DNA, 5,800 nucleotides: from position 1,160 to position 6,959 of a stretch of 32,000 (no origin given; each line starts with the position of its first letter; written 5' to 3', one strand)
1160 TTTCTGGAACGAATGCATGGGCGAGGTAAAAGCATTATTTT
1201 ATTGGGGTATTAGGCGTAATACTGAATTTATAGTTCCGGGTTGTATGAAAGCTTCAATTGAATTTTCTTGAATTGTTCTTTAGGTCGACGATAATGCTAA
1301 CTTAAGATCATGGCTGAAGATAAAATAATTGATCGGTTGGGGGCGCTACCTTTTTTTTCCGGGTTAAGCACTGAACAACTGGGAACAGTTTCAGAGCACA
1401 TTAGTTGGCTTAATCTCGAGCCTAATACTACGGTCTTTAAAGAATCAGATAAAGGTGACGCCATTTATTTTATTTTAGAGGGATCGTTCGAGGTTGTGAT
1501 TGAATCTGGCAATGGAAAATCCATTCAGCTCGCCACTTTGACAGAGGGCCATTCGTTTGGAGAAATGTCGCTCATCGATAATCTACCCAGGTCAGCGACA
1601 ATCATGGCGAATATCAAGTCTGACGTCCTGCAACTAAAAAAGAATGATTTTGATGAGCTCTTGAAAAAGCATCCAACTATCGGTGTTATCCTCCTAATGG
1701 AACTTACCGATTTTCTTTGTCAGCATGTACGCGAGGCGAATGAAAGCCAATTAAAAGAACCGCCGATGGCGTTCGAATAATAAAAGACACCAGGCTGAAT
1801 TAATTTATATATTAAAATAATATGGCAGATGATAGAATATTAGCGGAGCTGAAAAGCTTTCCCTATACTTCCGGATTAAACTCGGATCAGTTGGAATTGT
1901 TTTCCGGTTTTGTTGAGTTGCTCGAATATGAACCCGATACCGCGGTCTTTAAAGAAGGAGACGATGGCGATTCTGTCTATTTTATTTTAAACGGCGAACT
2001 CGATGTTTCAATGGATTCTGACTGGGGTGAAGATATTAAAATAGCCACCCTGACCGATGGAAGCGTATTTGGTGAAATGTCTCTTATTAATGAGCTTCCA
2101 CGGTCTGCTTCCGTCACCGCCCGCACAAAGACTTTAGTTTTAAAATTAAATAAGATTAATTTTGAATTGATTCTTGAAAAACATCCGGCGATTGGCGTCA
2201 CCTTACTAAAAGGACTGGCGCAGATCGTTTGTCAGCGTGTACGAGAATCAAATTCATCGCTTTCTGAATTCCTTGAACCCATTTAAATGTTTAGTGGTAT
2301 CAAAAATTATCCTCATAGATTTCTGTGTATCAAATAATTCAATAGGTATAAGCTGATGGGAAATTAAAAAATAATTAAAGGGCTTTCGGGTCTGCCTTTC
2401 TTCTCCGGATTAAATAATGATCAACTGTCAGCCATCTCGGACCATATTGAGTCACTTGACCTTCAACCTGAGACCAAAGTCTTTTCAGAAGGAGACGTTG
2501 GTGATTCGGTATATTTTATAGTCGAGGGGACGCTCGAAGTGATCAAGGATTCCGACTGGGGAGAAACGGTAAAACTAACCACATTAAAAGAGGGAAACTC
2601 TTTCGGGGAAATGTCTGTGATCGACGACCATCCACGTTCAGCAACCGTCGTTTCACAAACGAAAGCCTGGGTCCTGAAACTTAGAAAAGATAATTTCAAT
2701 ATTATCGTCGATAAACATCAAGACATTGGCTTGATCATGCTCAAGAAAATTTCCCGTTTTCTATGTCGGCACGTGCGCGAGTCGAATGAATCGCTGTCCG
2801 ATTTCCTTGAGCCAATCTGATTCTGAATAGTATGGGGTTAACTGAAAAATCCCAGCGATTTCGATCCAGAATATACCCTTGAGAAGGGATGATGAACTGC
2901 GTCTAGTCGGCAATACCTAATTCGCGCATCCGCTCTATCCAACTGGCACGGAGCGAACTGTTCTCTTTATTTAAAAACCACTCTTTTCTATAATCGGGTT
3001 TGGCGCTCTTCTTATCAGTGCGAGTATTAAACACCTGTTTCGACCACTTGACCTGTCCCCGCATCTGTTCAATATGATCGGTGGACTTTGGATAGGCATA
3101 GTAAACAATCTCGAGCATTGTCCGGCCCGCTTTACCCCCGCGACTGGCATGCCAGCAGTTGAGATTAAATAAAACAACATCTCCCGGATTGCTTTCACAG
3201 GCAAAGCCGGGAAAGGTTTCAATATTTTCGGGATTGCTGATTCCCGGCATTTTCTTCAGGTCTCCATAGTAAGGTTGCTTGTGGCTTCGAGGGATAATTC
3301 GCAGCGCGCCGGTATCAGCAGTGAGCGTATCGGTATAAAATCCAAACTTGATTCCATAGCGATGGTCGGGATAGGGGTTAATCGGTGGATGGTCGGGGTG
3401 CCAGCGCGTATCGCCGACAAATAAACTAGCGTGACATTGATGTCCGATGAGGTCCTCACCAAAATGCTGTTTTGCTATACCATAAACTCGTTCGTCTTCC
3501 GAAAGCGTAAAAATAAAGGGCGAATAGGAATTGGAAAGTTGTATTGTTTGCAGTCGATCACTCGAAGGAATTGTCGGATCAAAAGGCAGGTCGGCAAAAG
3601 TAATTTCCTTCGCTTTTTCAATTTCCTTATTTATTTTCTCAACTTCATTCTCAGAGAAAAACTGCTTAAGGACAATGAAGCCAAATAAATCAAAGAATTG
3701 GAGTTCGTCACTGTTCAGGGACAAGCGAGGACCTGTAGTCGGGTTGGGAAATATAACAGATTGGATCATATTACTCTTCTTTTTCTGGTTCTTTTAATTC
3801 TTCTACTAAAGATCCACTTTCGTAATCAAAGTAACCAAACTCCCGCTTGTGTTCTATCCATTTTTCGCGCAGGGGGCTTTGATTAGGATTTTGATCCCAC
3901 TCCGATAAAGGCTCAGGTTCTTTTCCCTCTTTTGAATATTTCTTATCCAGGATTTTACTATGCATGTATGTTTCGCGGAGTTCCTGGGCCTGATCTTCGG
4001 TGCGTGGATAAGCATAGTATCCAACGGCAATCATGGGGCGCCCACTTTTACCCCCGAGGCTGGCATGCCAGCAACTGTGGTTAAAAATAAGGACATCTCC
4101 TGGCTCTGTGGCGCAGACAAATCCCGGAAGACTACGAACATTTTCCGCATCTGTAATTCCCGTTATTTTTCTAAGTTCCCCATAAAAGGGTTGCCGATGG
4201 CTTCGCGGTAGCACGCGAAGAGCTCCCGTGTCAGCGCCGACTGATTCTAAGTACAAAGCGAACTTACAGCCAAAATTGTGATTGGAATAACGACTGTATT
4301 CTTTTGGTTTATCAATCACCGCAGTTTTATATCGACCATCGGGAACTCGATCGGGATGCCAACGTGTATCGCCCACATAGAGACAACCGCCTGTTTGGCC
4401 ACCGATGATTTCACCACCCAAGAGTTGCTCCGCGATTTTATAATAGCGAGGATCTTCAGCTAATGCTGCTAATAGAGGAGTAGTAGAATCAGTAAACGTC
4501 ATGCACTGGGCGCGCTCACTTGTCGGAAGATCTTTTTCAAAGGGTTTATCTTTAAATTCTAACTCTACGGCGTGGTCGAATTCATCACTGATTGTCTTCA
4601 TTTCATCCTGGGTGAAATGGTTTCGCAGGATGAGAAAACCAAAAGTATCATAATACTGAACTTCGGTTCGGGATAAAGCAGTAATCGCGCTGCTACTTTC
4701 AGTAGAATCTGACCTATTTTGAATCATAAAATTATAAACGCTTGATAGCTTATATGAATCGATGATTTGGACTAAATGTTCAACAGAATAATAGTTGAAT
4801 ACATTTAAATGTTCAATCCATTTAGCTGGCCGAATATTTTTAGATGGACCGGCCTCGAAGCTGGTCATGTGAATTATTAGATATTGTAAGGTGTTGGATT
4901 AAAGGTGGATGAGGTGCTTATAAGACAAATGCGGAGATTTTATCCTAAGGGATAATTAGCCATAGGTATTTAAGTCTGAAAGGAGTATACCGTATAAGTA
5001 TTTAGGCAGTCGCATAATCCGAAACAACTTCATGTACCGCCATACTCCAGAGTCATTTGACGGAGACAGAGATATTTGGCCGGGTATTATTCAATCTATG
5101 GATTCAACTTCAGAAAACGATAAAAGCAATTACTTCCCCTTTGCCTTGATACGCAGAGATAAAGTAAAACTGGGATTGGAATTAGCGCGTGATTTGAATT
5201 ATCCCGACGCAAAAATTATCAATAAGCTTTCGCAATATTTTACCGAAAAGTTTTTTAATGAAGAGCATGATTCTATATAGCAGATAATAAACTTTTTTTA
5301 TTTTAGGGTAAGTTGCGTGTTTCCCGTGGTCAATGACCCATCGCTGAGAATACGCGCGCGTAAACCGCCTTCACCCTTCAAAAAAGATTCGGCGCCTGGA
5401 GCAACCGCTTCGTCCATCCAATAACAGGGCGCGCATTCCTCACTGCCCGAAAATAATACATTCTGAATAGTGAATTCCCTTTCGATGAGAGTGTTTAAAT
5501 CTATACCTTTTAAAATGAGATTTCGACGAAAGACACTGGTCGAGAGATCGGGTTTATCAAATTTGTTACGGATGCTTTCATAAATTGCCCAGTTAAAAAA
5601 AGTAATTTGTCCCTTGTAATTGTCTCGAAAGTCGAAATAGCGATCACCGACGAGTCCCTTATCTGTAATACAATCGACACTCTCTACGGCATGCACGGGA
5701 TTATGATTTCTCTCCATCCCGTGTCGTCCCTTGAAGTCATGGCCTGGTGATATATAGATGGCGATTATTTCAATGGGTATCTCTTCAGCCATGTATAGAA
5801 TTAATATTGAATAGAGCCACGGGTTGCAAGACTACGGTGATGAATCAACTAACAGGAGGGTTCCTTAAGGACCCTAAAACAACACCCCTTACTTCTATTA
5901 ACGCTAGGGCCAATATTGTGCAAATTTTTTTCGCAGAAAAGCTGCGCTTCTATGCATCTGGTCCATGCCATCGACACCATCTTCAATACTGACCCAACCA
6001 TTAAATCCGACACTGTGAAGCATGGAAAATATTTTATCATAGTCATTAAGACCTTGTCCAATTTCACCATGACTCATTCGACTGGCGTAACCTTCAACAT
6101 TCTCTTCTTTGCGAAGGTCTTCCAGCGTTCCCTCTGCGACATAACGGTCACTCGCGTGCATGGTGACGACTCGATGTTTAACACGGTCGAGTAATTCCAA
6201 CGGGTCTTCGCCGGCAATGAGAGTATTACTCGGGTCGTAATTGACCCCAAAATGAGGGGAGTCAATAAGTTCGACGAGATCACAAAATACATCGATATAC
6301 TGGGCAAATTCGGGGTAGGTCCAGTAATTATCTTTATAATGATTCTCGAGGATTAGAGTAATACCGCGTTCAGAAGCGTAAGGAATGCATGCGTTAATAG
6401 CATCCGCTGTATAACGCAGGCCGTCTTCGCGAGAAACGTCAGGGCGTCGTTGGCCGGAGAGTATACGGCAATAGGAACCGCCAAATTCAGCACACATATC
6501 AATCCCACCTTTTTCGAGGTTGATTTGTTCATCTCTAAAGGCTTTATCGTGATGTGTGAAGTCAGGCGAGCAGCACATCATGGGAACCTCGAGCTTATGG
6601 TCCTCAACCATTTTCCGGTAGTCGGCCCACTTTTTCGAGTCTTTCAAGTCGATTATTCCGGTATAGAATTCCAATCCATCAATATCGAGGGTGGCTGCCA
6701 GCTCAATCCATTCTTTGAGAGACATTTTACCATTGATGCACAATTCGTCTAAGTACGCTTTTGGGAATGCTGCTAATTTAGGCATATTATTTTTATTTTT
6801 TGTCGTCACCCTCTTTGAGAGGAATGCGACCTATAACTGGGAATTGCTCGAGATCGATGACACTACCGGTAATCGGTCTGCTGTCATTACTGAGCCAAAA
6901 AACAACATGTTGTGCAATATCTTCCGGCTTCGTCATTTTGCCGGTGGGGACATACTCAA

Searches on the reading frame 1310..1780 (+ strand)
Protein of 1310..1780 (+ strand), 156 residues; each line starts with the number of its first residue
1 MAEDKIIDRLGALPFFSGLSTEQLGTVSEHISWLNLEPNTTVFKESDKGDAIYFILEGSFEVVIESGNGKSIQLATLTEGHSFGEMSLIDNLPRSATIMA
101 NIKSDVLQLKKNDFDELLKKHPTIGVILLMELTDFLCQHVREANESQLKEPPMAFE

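Call 43: search_protein_families(library=pfam, proteins=[window:1310-1780:+])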
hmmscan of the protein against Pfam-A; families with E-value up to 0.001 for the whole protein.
window:1310-1780:+ (156 aa): 1 family
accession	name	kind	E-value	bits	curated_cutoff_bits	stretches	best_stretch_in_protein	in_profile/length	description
PF00027.35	cNMP_binding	-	8.4e-22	77.4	27.5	1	35-121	3-89/89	Cyclic nucleotide-binding domain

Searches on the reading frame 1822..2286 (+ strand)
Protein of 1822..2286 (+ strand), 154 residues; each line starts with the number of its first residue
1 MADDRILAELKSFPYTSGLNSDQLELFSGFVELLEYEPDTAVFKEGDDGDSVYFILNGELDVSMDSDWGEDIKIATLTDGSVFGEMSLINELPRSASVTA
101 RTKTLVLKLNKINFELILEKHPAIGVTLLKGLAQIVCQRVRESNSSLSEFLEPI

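Call 43: search_protein_families(library=pfam, proteins=[window:1822-2286:+])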
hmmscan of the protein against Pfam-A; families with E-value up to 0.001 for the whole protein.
window:1822-2286:+ (154 aa): 1 family
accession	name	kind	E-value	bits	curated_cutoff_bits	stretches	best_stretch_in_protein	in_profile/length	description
PF00027.35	cNMP_binding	-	1.2e-20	73.7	27.5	1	34-121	2-89/89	Cyclic nucleotide-binding domain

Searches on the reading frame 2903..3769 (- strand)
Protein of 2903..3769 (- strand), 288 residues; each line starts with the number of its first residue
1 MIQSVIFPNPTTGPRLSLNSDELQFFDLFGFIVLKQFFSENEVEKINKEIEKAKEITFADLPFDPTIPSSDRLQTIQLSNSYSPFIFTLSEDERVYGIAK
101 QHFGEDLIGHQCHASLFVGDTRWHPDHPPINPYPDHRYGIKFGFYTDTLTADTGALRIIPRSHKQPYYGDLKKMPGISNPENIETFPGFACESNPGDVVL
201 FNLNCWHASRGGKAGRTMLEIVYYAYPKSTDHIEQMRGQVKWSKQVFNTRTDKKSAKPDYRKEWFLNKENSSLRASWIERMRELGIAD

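Call 43: search_protein_families(library=pfam, proteins=[window:2903-3769:-])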
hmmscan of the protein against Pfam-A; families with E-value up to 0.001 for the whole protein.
window:2903-3769:- (288 aa): 1 family
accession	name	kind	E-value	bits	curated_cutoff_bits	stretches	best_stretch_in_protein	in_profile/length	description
PF05721.19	PhyH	-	5.9e-19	69.6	22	1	26-211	1-204/213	Phytanoyl-CoA dioxygenase (PhyH)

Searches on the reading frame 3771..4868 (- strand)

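Call 43: search_protein_families(library=pfam, proteins=[window:3771-4868:-])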
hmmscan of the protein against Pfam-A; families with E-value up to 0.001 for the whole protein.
window:3771-4868:- (365 aa): 1 family
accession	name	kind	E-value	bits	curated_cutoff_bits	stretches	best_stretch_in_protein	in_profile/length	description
PF05721.19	PhyH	-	1.2e-11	45.8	22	1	73-276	1-208/213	Phytanoyl-CoA dioxygenase (PhyH)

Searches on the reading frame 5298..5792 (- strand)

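Call 43: search_protein_families(library=pfam, proteins=[window:5298-5792:-])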
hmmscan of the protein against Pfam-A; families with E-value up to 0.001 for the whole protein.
window:5298-5792:- (164 aa): 1 family
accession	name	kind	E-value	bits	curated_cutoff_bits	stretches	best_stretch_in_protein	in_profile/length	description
PF03473.23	MOSC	-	1.5e-08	35.1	22.7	1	61-153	10-112/120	MOSC domain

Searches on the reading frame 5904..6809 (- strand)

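Call 43: search_protein_families(library=pfam, proteins=[window:5904-6809:-])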
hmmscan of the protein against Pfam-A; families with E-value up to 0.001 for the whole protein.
window:5904-6809:- (301 aa): 1 family
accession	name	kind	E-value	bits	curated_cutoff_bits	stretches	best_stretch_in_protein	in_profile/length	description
PF01261.30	AP_endonuc_2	-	3.2e-39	135.6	31.1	1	35-294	1-248/249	Xylose isomerase-like TIM barrel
